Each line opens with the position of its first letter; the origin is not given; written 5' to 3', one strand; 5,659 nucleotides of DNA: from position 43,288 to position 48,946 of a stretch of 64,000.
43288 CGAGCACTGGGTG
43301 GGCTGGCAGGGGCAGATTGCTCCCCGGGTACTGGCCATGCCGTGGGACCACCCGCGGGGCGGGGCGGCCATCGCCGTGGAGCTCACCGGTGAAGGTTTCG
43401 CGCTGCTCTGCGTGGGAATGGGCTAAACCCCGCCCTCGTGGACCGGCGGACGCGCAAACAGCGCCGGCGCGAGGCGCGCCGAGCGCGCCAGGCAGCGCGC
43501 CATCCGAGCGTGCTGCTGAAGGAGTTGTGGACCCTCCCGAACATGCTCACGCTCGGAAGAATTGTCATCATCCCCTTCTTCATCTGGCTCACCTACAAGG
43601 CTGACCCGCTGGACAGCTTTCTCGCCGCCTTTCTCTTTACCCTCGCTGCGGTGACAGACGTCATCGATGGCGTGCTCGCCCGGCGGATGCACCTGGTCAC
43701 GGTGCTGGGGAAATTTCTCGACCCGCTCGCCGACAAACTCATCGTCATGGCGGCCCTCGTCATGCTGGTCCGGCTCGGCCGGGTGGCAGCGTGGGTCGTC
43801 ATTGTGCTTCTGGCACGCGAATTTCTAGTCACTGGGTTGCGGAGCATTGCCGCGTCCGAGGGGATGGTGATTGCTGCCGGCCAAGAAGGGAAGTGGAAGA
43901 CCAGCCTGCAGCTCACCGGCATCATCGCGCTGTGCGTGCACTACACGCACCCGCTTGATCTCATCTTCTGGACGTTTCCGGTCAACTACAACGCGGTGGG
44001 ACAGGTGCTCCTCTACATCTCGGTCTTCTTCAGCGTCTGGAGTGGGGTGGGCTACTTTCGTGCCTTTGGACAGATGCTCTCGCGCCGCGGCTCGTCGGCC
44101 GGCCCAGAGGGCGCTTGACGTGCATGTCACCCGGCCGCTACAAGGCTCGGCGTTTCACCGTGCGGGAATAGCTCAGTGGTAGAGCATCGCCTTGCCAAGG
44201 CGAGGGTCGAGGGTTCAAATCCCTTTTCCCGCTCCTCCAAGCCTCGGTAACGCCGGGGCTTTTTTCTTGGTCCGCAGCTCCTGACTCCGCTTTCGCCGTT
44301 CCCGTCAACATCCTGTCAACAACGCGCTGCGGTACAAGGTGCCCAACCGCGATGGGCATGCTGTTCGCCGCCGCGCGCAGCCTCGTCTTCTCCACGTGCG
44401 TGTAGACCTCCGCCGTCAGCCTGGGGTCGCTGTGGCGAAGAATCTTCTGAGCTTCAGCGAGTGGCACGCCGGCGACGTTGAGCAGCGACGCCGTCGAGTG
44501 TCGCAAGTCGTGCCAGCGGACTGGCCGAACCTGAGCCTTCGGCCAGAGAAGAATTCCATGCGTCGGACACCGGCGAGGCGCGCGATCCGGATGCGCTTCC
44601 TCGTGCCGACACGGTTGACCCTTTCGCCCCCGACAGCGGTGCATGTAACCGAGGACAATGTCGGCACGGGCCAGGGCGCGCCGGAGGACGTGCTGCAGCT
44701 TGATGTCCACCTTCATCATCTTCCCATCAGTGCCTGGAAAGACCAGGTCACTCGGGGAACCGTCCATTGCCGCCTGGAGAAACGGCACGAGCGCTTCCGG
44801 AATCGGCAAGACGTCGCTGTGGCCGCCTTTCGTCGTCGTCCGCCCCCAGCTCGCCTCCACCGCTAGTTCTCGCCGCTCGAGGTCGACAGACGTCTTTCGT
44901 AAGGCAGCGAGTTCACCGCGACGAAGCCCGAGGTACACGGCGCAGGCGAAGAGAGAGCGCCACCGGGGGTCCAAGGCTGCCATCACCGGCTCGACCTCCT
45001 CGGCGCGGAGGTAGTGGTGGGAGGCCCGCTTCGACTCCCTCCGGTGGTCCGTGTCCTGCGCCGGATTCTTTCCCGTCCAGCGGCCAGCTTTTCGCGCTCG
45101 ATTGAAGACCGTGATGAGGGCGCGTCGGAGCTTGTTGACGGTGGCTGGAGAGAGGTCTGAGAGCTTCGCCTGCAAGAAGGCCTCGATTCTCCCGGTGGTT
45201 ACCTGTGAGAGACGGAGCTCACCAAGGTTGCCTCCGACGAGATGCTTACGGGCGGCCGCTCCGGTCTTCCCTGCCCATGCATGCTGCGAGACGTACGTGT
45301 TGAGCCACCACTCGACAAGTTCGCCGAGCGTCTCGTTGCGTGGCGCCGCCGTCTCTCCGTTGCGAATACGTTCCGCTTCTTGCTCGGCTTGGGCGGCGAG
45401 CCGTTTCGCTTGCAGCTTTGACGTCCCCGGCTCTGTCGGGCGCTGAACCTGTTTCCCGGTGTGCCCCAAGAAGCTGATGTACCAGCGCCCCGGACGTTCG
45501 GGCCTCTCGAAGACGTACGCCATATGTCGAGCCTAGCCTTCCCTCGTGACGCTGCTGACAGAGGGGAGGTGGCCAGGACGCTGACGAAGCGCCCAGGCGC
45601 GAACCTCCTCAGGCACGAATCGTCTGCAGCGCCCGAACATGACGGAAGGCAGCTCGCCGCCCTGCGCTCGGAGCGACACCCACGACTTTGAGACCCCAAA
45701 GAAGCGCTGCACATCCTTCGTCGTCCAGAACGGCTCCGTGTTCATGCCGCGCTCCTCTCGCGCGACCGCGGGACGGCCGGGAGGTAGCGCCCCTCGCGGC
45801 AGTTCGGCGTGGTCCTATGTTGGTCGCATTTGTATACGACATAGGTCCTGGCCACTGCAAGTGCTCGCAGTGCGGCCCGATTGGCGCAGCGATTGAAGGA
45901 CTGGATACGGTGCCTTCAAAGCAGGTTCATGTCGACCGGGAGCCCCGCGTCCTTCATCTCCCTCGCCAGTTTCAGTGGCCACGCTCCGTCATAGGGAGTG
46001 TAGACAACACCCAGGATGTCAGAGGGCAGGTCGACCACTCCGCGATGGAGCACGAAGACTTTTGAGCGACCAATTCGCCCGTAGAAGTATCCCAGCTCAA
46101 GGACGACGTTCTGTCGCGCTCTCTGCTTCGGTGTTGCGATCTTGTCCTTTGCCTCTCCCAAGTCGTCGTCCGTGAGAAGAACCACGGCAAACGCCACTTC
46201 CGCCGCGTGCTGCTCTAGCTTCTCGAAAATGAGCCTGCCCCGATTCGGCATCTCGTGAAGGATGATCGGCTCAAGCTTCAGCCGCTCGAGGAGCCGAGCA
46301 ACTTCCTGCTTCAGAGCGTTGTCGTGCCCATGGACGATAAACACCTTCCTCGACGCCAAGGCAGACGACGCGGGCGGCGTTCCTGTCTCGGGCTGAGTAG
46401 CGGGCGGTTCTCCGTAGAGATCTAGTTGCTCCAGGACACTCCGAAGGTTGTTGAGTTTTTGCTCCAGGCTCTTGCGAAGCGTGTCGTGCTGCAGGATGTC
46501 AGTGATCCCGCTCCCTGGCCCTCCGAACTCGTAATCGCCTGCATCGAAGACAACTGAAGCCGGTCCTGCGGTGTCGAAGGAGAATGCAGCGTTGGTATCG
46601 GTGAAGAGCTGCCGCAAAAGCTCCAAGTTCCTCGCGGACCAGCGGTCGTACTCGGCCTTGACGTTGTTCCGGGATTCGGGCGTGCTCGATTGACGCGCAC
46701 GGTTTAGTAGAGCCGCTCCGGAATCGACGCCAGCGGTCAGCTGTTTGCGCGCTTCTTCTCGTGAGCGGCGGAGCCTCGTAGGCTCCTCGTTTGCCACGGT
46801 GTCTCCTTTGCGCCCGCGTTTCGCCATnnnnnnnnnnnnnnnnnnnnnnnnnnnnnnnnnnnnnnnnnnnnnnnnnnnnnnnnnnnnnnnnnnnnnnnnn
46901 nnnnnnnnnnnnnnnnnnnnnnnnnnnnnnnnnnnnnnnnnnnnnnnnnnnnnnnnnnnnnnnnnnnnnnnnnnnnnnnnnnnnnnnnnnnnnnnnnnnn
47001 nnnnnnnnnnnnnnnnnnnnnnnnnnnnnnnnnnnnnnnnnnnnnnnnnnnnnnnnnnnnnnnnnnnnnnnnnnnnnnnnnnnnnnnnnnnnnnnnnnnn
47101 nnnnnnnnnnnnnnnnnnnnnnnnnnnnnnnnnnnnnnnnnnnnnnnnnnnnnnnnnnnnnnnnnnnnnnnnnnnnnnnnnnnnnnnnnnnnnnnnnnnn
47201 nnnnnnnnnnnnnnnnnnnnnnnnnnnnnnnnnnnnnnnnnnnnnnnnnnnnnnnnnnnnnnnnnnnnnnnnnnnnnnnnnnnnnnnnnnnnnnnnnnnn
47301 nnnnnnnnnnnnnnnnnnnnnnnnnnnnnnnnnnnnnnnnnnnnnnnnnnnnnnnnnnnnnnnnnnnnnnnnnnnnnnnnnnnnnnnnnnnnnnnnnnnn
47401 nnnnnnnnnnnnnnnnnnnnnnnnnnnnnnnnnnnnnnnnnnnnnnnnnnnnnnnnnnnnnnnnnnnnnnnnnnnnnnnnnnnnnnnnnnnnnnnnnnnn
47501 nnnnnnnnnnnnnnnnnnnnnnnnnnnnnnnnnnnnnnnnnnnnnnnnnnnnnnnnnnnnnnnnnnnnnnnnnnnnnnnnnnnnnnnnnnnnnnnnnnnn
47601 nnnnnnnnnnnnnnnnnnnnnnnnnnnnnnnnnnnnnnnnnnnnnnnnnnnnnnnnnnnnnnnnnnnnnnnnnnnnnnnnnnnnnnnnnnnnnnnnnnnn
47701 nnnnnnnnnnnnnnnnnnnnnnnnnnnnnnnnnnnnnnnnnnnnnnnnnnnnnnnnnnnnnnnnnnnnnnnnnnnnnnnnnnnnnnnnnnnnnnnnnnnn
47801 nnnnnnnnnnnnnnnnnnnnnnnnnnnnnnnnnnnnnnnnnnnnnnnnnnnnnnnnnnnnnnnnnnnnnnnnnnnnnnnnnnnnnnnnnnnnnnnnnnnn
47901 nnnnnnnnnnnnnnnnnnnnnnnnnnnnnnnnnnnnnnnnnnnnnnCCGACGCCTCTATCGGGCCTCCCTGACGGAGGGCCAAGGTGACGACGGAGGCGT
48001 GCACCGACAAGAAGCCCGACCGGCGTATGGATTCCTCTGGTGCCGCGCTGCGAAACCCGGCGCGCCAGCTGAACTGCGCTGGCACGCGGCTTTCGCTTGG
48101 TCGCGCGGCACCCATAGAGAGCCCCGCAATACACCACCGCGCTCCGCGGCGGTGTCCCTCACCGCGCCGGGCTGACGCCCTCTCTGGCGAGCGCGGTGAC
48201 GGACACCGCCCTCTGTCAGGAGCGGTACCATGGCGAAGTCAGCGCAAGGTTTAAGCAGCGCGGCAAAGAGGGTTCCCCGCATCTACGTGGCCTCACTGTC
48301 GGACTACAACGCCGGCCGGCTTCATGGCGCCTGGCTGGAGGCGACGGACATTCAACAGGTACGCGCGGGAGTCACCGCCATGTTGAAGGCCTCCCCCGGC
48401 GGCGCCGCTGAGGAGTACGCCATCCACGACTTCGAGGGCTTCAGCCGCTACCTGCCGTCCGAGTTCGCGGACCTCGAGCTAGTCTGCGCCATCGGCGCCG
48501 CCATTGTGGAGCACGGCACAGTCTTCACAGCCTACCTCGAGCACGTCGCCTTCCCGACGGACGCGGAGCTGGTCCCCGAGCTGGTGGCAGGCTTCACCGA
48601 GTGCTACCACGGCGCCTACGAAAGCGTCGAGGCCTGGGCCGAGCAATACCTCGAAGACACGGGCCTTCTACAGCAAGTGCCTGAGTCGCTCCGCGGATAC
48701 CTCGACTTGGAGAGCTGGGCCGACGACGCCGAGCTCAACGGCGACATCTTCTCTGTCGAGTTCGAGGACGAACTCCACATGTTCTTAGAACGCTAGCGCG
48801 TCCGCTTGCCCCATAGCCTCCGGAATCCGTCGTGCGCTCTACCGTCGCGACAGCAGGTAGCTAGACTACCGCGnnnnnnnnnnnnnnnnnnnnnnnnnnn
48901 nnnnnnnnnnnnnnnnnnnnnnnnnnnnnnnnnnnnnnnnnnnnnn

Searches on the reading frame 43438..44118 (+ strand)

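Call 53: search_protein_families(library=pfam, proteins=[window:43438-44118:+], max_evalue=0.01)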
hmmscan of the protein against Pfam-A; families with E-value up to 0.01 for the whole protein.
window:43438-44118:+ (226 aa): 1 family
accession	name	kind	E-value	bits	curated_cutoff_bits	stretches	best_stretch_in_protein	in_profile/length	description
PF01066.26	CDP-OH_P_transf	-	8.1e-42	143.6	22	1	31-201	1-152/152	CDP-alcohol phosphatidyltransferase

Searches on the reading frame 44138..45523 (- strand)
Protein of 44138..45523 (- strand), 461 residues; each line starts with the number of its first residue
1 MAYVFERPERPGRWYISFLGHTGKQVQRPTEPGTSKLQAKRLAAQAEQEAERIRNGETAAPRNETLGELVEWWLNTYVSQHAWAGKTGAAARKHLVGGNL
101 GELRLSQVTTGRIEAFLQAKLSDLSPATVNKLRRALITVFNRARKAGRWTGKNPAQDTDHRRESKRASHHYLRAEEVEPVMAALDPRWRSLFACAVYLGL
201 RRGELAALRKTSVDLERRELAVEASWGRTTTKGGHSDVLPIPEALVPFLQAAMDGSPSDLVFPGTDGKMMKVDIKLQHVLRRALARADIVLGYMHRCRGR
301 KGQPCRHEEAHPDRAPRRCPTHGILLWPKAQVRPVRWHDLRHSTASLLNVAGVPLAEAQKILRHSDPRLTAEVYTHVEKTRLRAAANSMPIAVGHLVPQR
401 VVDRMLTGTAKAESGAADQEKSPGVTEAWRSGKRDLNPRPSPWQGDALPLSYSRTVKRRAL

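Call 6: search_protein_families(library=pfam, proteins=[window:44138-45523:-], max_evalue=0.01)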
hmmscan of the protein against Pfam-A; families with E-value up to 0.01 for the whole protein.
window:44138-45523:- (461 aa): 3 families
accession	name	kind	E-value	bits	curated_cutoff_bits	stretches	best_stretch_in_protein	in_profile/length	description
PF00589.27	Phage_integrase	-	6.4e-21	75.3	27.1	2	171-290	2-124/172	Phage integrase family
PF24624.1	Int_N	-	2.9e-06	28.3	27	1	65-157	4-95/100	Phage integrase, N-terminal domain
PF22022.2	Phage_int_M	-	0.00037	21.1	27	1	79-156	12-92/96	Phage integrase central domain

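Call 63: search_dna_similar(query=window:44138-45523:-, collection=phages, mode=protein, max_rows=10)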
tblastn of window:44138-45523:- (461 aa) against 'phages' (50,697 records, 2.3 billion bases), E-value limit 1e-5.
Records with a match: 13; places in all: 13; records where one place covers at least 80% of the query: 0.
Best place of each record, by identity: <60% 13.
By first word of the organism name: Bacteriophage 5; Myxococcus 4; Mycobacterium 4.
By host as written in the record: - 6; Mycobacterium smegmatis mc2 155 4; Myxococcus xanthus 1; Myxococcus xanthus DZ1 1; Myxococcus sp. 1.
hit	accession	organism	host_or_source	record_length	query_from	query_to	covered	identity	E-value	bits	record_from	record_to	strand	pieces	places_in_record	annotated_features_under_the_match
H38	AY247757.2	Myxococcus phage Mx9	-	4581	124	391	58%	36.6%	3e-32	135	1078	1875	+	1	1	int: Int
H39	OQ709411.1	Myxococcus phage Mx9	Myxococcus xanthus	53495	124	391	58%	36.6%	4e-32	135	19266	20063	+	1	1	similar to AY247757_int_region | site-specific integrase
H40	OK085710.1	Myxococcus phage Mx4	Myxococcus xanthus DZ1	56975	92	387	64%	28.6%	6e-11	71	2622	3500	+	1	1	hypothetical protein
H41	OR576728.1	Myxococcus phage Mx4 ts27htf-1hrm-1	Myxococcus sp.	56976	92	387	64%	28.6%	6e-11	71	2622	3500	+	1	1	hypothetical protein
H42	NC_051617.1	Mycobacterium phage Chris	Mycobacterium smegmatis mc2 155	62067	100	394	64%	26.5%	2e-6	57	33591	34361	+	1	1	43: integrase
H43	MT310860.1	Mycobacterium phage Chris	Mycobacterium smegmatis mc2 155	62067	100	394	64%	26.5%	2e-6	57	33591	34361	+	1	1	43: tyrosine integrase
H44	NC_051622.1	Mycobacterium phage MarkPhew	Mycobacterium smegmatis mc2 155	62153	100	379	61%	27.2%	9e-6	54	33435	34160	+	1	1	44: integrase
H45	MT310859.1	Mycobacterium phage MarkPhew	Mycobacterium smegmatis mc2 155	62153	100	379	61%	27.2%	9e-6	54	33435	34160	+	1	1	44: tyrosine integrase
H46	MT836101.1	Bacteriophage sp.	human fecal samples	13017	272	395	27%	33.9%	1e-8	64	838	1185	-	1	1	record has no annotation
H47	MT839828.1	Bacteriophage sp.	human fecal samples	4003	319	408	20%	35.8%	5e-8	61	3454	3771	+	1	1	record has no annotation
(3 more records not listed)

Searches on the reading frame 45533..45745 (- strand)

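Call 6: search_protein_families(library=pfam, proteins=[window:45533-45745:-], max_evalue=0.01)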
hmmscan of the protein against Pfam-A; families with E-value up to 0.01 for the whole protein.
window:45533-45745:- (70 aa): 1 family
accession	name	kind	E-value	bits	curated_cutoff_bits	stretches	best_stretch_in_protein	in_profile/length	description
PF12728.13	HTH_17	-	6e-07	30.1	27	1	8-56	3-51/51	Helix-turn-helix domain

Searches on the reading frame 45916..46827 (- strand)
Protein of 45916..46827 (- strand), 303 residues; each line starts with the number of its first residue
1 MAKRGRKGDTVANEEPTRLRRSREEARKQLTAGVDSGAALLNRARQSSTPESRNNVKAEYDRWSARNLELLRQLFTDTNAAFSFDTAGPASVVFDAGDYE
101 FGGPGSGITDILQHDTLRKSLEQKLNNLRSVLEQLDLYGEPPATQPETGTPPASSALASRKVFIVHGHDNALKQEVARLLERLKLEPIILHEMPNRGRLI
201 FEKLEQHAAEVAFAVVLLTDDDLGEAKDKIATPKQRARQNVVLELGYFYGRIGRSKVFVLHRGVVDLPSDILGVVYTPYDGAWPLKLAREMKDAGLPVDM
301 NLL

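Call 6: search_protein_families(library=pfam, proteins=[window:45916-46827:-], max_evalue=0.01)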
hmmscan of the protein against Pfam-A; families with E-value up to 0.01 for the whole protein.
window:45916-46827:- (303 aa): 1 family
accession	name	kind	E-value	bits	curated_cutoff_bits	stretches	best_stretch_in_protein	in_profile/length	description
PF10137.14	CAP12-PCTIR_TIR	-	3.1e-39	134.1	24.7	1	161-280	1-118/119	CAP12/Pycsar effector protein, TIR domain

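Call 28: search_protein_families(library=padloc, proteins=[window:45916-46827:-], max_evalue=0.001)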
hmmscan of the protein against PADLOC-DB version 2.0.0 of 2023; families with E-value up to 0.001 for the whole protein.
window:45916-46827:- (303 aa): 9 families
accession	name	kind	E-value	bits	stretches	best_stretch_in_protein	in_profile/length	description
PDLC05005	PDC-S35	-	7e-71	237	1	42-303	11-262/264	-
PDLC05007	PDC-S35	-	6.2e-64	214.3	1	147-302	121-276/278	-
PDLC05004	PDC-S35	-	3.9e-61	205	1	114-302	73-263/265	-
PDLC05006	PDC-S35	-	6.3e-50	167.7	1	152-301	75-229/231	-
PDLC05003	PDC-S35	-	6.1e-41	138.6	1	145-299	78-236/245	-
PDLC00729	Effector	-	4.2e-16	57.2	1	171-283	16-126/310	TIR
PDLC00731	Effector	-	3.3e-15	53.8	1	197-293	194-289/306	TIR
PDLC02371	PycTIR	-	3.2e-12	44.4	1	160-282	152-262/288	-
PDLC00732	Effector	-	7.1e-11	39.6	1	199-279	192-271/301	TIR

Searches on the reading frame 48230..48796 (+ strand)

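Call 6: search_protein_families(library=pfam, proteins=[window:48230-48796:+], max_evalue=0.01)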
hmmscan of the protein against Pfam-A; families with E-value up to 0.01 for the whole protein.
window:48230-48796:+ (188 aa): 1 family
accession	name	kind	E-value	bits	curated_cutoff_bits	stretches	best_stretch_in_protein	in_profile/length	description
PF07275.16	ArdA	-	4.4e-33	115.5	27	1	18-177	1-150/155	Antirestriction protein (ArdA)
